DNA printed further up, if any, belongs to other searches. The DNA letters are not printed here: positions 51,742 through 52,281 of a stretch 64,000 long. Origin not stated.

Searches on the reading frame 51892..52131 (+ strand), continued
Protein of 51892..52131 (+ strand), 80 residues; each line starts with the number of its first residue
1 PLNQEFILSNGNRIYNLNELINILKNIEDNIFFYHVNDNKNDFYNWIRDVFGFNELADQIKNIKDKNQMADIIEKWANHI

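Call 85: search_protein_families(library=ncbifam, proteins=[L029:3245-4477:+, L029:4473-5681:+, L029:6561-8387:+, L029:8433-9377:+, L029:9377-11143:+, L036:2560-3216:+, L036:6503-7318:+, L076:7972-8967:+], max_evalue=0.00001)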
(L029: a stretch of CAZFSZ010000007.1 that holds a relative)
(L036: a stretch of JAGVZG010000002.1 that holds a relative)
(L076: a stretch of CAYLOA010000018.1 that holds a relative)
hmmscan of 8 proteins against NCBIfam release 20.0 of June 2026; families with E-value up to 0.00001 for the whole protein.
L029:3245-4477:+ (411 aa): 37 families (the best 25 are shown)
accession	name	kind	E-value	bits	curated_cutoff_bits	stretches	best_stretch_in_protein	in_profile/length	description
TIGR02149.1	glgA_Coryne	subfamily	1.9e-38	132.7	302.4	1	1-405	1-391/391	glycogen synthase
TIGR04157.1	glyco_rSAM_CFB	subfamily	7.4e-36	124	400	1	117-351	111-344/406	TIGR04157 family glycosyltransferase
TIGR03449.1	mycothiol_MshA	equivalog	4.4e-32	111.5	462.5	1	115-405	93-404/406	D-inositol-3-phosphate glycosyltransferase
TIGR02095.1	glgA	subfamily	1.7e-27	96.3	328.45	2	222-403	283-476/477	glycogen/starch synthase, ADP-glucose type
TIGR03999.1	thiol_BshA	equivalog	4.5e-27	94.9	273.7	1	116-404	76-373/375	N-acetyl-alpha-D-glucosaminyl L-malate synthase BshA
NF038295.1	EPS_HpsP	equivalog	3.3e-24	85.6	550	1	118-405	86-388/388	hormogonium polysaccharide biosynthesis glycosyltransferase HpsP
TIGR04047.1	MSMEG_0565_glyc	hypoth_equivalog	7.3e-23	81.3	259.85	1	115-402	76-372/373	MSMEG_0565 family glycosyltransferase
TIGR04063.1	stp3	hypoth_equivalog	1.1e-21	77.2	442.05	1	103-405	71-396/397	TIGR04063 family PEP-CTERM/XrtA system glycosyltransferase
NF053513.1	Gtran_IagA_BgsA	equivalog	1.1e-20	74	460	1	121-404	40-331/333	LTA glycolipid anchor biosynthesis glycosyltransferase, IagA/BgsA family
NF046085.1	XrtY_assoc_Gly1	equivalog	1.4e-19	70.3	400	1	117-405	90-385/387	XrtY-associated glycosyltransferase XYAG1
NF047684.1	TeichurnBiosyTuaC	equivalog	3.3e-18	65.8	550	1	118-404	102-389/391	teichuronic acid biosynthesis protein TuaC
NF041010.1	glycosy_Agl16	equivalog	6.1e-17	61.5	575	1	164-404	117-351/352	glycosylation protein Agl16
NF001899.0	PRK00654.1-2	equivalog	2.1e-16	59.4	459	1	222-404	280-475/478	glycogen synthase GlgA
NF012028.0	PRK15484.1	subfamily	3.2e-16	59.4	618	1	173-395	132-369/380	lipopolysaccharide N-acetylglucosaminyltransferase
NF001898.0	PRK00654.1-1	equivalog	1.1e-15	57.3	603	1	222-347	282-408/477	glycogen synthase GlgA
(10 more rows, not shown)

L029:4473-5681:+ (403 aa): 0 families

L029:6561-8387:+ (609 aa): 0 families

L029:8433-9377:+ (315 aa): 2 families
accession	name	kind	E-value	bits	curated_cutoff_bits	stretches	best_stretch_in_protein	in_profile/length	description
NF008724.0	PRK11720.1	equivalog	3.1e-42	144.9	448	1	4-281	13-299/348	UDP-glucose--hexose-1-phosphate uridylyltransferase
TIGR00209.1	galT_1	equivalog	5.1e-40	137.5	102.1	1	6-271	16-286/349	galactose-1-phosphate uridylyltransferase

L029:9377-11143:+ (589 aa): 1 family
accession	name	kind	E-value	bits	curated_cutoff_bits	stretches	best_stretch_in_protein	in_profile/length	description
TIGR01531.1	glyc_debranch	equivalog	7.9e-07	26.7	1399.55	0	266-341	1007-1088/1443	glycogen debranching enzyme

L036:2560-3216:+ (219 aa): 3 families
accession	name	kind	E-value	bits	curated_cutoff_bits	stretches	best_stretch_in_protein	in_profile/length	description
TIGR00229.1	sensory_box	domain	9e-15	54.9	22.9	1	9-111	9-114/126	PAS domain S-box protein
NF008468.0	PRK11360.1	equivalog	1.6e-10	40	646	1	9-111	272-375/616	two-component system sensor histidine kinase AtoS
NF041552.1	TF_PrdR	equivalog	5.2e-08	31.7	795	1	7-115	136-234/577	sigma-54 dependent transcriptional regulator PrdR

L036:6503-7318:+ (272 aa): 19 families
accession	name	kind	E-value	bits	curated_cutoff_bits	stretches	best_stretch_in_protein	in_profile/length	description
TIGR01969.1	minD_arch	subfamily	3.2e-45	154.3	201.75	1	6-241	2-237/251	cell division ATPase MinD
TIGR01968.1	minD_bact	equivalog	1.7e-24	86.6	212.9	1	6-236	3-238/261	septum site-determining protein MinD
NF041546.1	ParA_partition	equivalog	9.5e-14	51.4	180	1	7-42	2-36/203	ParA family partition ATPase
TIGR01007.1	eps_fam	subfamily_domain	1.1e-12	47.9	108.05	1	5-175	18-191/204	polysaccharide biosynthesis tyrosine autokinase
NF047398.1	AAA_KGGVGR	domain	1.9e-11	44.6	90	1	7-73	5-72/190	KGGVGR-motif variant AAA ATPase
NF041283.1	PrgP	equivalog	1.6e-10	40.8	400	1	7-142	5-151/297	ParA superfamily DNA segregation protein PrgP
TIGR03018.1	pepcterm_TyrKin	hypoth_equivalog_domain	3e-10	39.8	230.65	1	7-172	38-207/207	XrtA-associated tyrosine autokinase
NF041136.1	MrpORP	equivalog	3.8e-10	39.6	450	1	5-54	6-54/365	iron-sulfur cluster carrier protein MrpORP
TIGR03371.1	cellulose_yhjQ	equivalog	4.8e-10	39.3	157.85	1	5-232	2-239/246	cellulose biosynthesis protein BcsQ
TIGR03815.1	CpaE_hom_Actino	equivalog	1.7e-09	37.2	154.45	1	3-210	110-317/340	septum site-determining protein Ssd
NF007350.0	PRK09841.1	equivalog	3.2e-09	35.5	1248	1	15-174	542-703/726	tyrosine-protein kinase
NF008669.0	PRK11670.1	equivalog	1.3e-08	34.2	348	1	7-60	110-162/369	iron-sulfur cluster carrier protein ApbC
TIGR03453.1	partition_RepA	equivalog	9e-08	31.3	348.45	0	96-146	218-268/387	plasmid partitioning protein RepA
NF008079.0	PRK10818.1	equivalog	1.2e-07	31.4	508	1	7-232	5-244/270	septum site-determining protein MinD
TIGR03029.1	EpsG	equivalog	5.2e-07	29.1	313.8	1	6-134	105-234/274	chain length determinant protein tyrosine kinase EpsG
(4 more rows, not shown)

L076:7972-8967:+ (332 aa): 1 family
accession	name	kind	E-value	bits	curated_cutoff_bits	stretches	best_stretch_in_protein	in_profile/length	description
TIGR01577.1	oligosac_amyl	hypoth_equivalog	9.7e-08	31.1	820.7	0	206-331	473-611/616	oligosaccharide amylase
